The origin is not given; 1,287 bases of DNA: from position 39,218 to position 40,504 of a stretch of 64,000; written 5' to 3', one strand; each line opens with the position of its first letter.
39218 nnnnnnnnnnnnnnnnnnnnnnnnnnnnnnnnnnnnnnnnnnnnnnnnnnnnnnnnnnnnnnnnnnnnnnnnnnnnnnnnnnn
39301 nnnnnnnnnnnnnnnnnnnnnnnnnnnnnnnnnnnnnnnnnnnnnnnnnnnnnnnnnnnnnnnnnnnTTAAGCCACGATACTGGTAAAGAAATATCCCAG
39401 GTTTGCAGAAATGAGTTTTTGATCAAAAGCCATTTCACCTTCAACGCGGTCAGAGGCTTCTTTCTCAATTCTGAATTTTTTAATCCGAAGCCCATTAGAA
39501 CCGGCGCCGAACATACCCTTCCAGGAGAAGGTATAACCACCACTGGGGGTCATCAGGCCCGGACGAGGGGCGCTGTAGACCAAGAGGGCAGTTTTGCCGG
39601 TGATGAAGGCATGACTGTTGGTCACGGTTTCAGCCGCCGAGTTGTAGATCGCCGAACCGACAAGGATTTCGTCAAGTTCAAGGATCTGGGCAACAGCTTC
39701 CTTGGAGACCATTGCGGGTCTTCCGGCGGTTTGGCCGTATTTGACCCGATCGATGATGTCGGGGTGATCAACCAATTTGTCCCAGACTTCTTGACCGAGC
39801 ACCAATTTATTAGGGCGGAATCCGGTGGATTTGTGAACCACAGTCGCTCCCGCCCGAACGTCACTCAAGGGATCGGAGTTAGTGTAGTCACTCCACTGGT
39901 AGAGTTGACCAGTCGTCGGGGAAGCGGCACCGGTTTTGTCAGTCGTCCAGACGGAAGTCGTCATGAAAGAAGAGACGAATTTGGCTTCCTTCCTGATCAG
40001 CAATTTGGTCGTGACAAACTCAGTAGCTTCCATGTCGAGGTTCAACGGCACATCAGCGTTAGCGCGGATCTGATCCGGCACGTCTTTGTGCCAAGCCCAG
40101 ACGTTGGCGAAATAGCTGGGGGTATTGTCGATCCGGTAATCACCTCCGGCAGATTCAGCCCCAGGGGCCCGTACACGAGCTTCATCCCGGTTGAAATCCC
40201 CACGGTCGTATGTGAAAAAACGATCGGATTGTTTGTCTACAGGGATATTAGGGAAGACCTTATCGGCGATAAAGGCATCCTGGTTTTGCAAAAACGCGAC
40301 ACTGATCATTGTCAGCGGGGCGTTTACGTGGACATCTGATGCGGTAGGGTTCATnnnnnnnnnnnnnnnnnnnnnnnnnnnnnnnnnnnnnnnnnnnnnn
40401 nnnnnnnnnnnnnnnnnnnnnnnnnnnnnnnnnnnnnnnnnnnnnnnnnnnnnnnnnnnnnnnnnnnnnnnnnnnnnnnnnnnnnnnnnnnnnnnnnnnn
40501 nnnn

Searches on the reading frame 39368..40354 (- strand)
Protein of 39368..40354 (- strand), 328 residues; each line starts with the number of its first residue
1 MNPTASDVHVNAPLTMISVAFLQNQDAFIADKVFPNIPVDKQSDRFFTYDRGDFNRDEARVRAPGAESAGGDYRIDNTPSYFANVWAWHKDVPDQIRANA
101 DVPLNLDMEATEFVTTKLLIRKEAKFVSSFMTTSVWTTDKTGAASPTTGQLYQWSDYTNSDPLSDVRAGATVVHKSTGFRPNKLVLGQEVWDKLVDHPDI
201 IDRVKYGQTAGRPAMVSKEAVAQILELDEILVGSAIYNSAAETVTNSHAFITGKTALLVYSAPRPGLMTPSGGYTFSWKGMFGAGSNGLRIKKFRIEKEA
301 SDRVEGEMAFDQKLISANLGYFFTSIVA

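Call 38: search_protein_families(library=phrogs, proteins=[window:39368-40354:-], max_evalue=0.001)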
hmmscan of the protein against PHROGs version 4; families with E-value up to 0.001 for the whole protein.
window:39368-40354:- (328 aa): 2 families
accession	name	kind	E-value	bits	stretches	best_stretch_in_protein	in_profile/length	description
phrog_1005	-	head and packaging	4.7e-88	296.5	1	3-328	5-315/315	major head protein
phrog_29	-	head and packaging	7e-13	49.5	1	153-258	190-293/439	major head protein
